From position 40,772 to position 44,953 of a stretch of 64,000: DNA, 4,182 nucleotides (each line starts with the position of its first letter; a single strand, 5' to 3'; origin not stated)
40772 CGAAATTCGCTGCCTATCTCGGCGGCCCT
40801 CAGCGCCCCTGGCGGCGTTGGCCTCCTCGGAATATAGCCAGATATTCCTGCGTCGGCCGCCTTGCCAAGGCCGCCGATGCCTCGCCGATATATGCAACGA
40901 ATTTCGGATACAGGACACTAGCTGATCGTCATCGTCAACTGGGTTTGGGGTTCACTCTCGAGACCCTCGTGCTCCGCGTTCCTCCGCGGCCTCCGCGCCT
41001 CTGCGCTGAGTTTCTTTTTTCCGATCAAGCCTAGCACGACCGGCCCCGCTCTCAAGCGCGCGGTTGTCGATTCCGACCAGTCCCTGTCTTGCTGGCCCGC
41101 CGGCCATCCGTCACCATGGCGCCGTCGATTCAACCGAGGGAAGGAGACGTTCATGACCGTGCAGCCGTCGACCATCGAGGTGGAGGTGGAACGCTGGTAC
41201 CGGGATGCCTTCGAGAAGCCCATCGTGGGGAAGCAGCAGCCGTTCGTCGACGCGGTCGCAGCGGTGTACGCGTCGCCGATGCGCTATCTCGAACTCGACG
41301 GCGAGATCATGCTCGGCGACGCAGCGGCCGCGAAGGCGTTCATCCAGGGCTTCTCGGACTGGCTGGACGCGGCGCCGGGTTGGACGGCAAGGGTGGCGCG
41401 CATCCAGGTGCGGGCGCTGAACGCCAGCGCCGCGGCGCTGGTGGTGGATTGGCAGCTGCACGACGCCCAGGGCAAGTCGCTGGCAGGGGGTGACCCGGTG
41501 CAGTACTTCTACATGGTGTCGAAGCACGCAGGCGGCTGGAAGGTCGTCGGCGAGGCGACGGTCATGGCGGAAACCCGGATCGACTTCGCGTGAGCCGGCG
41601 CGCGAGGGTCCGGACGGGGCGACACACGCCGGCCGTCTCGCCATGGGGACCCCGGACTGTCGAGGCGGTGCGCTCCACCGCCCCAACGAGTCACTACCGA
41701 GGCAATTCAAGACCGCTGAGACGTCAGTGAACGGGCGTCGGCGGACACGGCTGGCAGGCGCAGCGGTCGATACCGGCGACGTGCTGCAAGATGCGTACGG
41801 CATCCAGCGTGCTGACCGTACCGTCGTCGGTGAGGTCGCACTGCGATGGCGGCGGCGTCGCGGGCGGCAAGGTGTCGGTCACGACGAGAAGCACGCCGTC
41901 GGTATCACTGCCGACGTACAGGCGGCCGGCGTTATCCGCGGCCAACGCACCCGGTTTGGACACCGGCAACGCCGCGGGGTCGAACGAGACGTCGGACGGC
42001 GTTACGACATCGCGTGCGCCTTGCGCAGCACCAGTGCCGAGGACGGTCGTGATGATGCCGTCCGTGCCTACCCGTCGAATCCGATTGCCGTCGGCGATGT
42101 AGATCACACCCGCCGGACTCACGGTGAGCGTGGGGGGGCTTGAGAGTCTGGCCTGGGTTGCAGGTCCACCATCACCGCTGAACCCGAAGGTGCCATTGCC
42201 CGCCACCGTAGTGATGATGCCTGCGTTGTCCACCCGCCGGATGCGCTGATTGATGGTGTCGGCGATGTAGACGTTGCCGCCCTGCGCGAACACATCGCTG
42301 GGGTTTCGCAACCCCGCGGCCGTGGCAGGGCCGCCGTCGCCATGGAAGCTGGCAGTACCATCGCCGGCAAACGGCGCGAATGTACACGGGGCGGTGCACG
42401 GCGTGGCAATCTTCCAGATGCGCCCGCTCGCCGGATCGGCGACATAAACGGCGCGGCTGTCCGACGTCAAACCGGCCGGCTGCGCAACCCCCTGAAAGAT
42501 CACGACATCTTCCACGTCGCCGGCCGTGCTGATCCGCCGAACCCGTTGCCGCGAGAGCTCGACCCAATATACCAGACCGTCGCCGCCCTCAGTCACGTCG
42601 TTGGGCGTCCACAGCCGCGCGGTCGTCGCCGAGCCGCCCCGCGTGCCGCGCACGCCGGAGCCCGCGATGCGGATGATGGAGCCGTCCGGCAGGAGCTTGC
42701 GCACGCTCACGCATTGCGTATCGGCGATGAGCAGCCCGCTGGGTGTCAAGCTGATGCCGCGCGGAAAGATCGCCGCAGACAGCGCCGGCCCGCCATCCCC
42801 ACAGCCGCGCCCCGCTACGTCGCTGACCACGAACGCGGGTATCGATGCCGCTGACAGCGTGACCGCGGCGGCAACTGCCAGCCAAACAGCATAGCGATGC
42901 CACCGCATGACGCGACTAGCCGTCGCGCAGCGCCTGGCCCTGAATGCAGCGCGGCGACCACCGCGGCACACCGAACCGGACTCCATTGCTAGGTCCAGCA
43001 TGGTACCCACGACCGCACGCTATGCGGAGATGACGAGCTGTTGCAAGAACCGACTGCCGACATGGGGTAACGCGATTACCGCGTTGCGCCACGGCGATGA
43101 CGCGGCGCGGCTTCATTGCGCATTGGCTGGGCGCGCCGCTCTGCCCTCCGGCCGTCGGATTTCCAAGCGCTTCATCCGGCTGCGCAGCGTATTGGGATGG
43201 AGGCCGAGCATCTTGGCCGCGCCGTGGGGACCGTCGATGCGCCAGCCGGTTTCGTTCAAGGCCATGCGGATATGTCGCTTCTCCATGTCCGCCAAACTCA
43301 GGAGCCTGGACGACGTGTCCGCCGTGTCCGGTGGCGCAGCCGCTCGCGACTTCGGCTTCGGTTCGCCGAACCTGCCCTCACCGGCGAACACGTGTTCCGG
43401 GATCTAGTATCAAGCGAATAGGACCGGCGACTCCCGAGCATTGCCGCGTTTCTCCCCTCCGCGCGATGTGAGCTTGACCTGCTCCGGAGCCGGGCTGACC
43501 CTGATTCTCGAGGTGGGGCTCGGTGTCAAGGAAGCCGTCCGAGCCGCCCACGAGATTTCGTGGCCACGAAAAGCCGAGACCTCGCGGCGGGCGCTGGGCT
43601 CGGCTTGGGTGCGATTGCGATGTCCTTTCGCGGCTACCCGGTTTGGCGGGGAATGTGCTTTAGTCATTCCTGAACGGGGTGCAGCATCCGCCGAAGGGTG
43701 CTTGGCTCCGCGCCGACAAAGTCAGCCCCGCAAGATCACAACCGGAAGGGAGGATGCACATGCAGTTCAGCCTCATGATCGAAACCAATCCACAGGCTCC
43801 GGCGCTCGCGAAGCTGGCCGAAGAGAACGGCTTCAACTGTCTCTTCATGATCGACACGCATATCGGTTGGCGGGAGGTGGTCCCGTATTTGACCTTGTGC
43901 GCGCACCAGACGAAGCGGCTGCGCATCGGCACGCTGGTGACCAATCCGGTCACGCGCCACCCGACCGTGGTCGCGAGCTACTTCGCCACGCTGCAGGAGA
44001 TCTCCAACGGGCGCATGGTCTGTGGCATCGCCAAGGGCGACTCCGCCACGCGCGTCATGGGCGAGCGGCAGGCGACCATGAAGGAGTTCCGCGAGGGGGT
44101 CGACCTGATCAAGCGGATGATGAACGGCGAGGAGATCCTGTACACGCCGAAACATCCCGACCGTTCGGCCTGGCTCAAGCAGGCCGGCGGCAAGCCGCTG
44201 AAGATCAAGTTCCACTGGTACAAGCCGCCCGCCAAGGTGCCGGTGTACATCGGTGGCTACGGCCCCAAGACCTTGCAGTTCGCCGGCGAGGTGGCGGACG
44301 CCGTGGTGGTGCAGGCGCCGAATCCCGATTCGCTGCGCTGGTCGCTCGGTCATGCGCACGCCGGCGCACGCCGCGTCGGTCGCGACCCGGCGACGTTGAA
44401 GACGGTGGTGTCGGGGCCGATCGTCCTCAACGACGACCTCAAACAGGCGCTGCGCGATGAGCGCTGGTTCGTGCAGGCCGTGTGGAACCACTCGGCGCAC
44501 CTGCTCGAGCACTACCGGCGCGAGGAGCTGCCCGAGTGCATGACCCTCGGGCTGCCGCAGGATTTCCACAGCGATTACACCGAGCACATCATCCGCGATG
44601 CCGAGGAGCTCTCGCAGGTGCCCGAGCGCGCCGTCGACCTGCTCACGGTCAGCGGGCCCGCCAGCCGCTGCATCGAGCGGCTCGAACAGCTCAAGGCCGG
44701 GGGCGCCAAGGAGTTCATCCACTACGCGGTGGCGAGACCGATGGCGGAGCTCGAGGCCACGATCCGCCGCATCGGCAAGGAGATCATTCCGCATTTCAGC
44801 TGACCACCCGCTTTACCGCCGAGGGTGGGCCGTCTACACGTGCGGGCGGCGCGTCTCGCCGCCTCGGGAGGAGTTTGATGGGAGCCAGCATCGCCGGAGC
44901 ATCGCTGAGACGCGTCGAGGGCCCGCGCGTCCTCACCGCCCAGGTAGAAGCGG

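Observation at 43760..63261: Second catabolic cluster with tandem orphan CoxL-type molybdopterin subunits plus PrpD/CitE/CaiB (C5-dicarboxylate-like) enzymes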

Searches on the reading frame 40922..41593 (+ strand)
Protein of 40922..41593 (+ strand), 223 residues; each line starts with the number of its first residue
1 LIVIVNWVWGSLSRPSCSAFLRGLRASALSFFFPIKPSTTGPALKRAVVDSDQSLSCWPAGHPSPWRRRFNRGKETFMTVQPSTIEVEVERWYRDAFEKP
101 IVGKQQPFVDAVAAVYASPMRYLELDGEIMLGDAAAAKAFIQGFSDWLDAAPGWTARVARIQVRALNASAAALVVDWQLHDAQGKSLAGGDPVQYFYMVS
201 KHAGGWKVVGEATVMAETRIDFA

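Call 5: search_protein_families(library=pfam, proteins=[window:40922-41593:+])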
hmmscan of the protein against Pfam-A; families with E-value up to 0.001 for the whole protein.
window:40922-41593:+ (223 aa): 0 families

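Call 66: search_protein_families(library=pfam, proteins=[window:40922-41593:+], max_evalue=0.01)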
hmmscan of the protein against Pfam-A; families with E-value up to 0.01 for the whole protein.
window:40922-41593:+ (223 aa): 1 family
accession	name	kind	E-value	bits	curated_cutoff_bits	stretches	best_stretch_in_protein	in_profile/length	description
PF20795.3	DUF6841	-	0.0022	18.9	27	1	88-210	2-123/129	NTF2-like protein (DUF6841)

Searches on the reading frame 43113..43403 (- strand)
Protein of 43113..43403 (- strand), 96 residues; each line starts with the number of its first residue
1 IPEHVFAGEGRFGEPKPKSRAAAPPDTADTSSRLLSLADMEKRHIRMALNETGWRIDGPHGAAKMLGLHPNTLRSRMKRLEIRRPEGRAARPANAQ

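Call 66: search_protein_families(library=pfam, proteins=[window:43113-43403:-], max_evalue=0.01)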
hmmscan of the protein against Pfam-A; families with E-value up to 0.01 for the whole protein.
window:43113-43403:- (96 aa): 3 families
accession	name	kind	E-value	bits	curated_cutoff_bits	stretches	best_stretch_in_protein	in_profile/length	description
PF02954.25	HTH_8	-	7.8e-11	42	22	1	36-80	1-42/42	Bacterial regulatory protein, Fis family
PF13556.12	HTH_30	-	4.1e-05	23.7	27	1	62-81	18-37/59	PucR C-terminal helix-turn-helix domain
PF15255.11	CAP-ZIP_m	-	0.0035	18.1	28.2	1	15-96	32-109/140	WASH complex subunit CAP-Z interacting, central region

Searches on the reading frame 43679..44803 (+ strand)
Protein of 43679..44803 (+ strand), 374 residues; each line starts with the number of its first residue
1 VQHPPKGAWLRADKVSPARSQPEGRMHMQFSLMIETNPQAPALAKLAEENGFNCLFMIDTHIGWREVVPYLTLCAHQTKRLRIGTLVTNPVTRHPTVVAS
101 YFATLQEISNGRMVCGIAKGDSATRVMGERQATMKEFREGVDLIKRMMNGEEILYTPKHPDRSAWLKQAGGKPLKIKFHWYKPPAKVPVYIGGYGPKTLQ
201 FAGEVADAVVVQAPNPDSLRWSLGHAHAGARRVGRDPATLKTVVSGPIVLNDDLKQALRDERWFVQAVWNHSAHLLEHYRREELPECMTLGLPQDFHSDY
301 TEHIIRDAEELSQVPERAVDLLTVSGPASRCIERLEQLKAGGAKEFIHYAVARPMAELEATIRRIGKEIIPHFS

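Call 4: search_protein_families(library=pfam, proteins=[window:43679-44803:+])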
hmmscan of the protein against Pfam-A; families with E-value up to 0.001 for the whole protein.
window:43679-44803:+ (374 aa): 1 family
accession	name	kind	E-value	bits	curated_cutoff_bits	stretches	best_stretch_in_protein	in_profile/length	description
PF00296.26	Bac_luciferase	-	3.4e-52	178.2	27.9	1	39-344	24-313/314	Luciferase-like monooxygenase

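Call 28: search_protein_families(library=ncbifam, proteins=[window:43679-44803:+], max_evalue=1e-10)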
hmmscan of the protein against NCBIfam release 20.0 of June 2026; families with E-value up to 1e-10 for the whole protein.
window:43679-44803:+ (374 aa): 14 families
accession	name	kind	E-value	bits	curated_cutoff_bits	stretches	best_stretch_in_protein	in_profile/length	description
TIGR03842.1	F420_CPS_4043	hypoth_equivalog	6.4e-68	229.3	295.45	1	30-373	2-329/329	TIGR03842 family LLM class F420-dependent oxidoreductase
NF002619.0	PRK02271.1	equivalog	4.8e-43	147.7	276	1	42-373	18-328/329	5,10-methylenetetrahydromethanopterin reductase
TIGR03555.1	F420_mer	equivalog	3e-39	135.3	348.7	1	42-371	16-325/325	5,10-methylenetetrahydromethanopterin reductase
TIGR03857.1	F420_MSMEG_2249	hypoth_equivalog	1.2e-25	90.5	218.4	1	44-254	20-223/329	TIGR03857 family LLM class F420-dependent oxidoreductase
TIGR03559.1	F420_Rv3520c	subfamily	5.5e-21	75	335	1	39-344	14-320/325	LLM class F420-dependent oxidoreductase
TIGR04024.1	F420_NP1902A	hypoth_equivalog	3.2e-20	72.1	345.4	1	42-257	19-224/330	TIGR04024 family LLM class F420-dependent oxidoreductase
TIGR03619.1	F420_Rv2161c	subfamily_domain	3.6e-20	72.6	166.9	1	66-250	45-218/247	TIGR03619 family F420-dependent LLM class oxidoreductase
TIGR03621.1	F420_MSMEG_2516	subfamily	1.6e-19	70.2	213.15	1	35-214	11-178/295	TIGR03621 family F420-dependent LLM class oxidoreductase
TIGR03560.1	F420_Rv1855c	subfamily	3.2e-19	69.6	231.4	1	38-243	13-225/227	TIGR03560 family F420-dependent LLM class oxidoreductase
TIGR04465.1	ArgArg_F420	equivalog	4.7e-17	62.1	470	1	42-263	64-285/364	F420-dependent hydroxymycolic acid dehydrogenase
TIGR03557.1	F420_G6P_family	subfamily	2.6e-14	53.1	210.4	1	44-234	19-210/316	TIGR03557 family F420-dependent LLM class oxidoreductase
TIGR03564.1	F420_MSMEG_4879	subfamily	3.2e-14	53.2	234.25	1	44-257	5-207/265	TIGR03564 family F420-dependent LLM class oxidoreductase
TIGR03571.1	lucif_BA3436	subfamily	9.3e-12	44.8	303.9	0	41-153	34-158/304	TIGR03571 family LLM class oxidoreductase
TIGR03554.1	F420_G6P_DH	equivalog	9.6e-12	44.5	420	1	43-265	21-248/331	glucose-6-phosphate dehydrogenase (coenzyme-F420)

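Call 68: search_solved_structures(query=window:43760-44803:+, max_evalue=1e-8)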
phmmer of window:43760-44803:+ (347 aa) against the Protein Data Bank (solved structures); distinct sequences matched with E-value up to 1e-8: 10.
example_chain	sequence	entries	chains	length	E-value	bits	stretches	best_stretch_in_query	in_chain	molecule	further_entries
1z69_A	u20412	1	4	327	2.1e-29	106.2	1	15-343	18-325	Coenzyme F420-dependent N(5),N(10)-methylenetetrahydromethanopterin reductase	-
8qq8_A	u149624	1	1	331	7.7e-28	101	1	16-211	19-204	5,10-methylenetetrahydromethanopterin reductase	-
8qpl_A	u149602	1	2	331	8.2e-28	100.9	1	16-211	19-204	5,10-methylenetetrahydromethanopterin reductase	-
8qpm_A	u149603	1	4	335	8.6e-28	100.8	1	16-211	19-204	5,10-methylenetetrahydromethanopterin reductase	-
1ezw_A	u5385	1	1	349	5.1e-25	91.7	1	14-97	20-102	COENZYME F420-DEPENDENT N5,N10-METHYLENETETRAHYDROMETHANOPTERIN REDUCTASE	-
1f07_A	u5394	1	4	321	7.7e-22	81.2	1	14-219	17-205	COENZYME F420-DEPENDENT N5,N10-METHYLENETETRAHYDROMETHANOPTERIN REDUCTASE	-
9fp4_A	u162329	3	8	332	2.2e-14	56.7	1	15-237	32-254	F420-dependent hydroxymycolic acid dehydrogenase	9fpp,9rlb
1rhc_A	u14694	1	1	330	4.6e-12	49.1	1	43-216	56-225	F420-dependent alcohol dehydrogenase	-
9hav_A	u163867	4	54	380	1.6e-11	47.3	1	18-221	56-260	Luciferase family protein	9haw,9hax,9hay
5lxe_A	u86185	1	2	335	2e-10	43.7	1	16-238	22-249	F420-dependent glucose-6-phosphate dehydrogenase 1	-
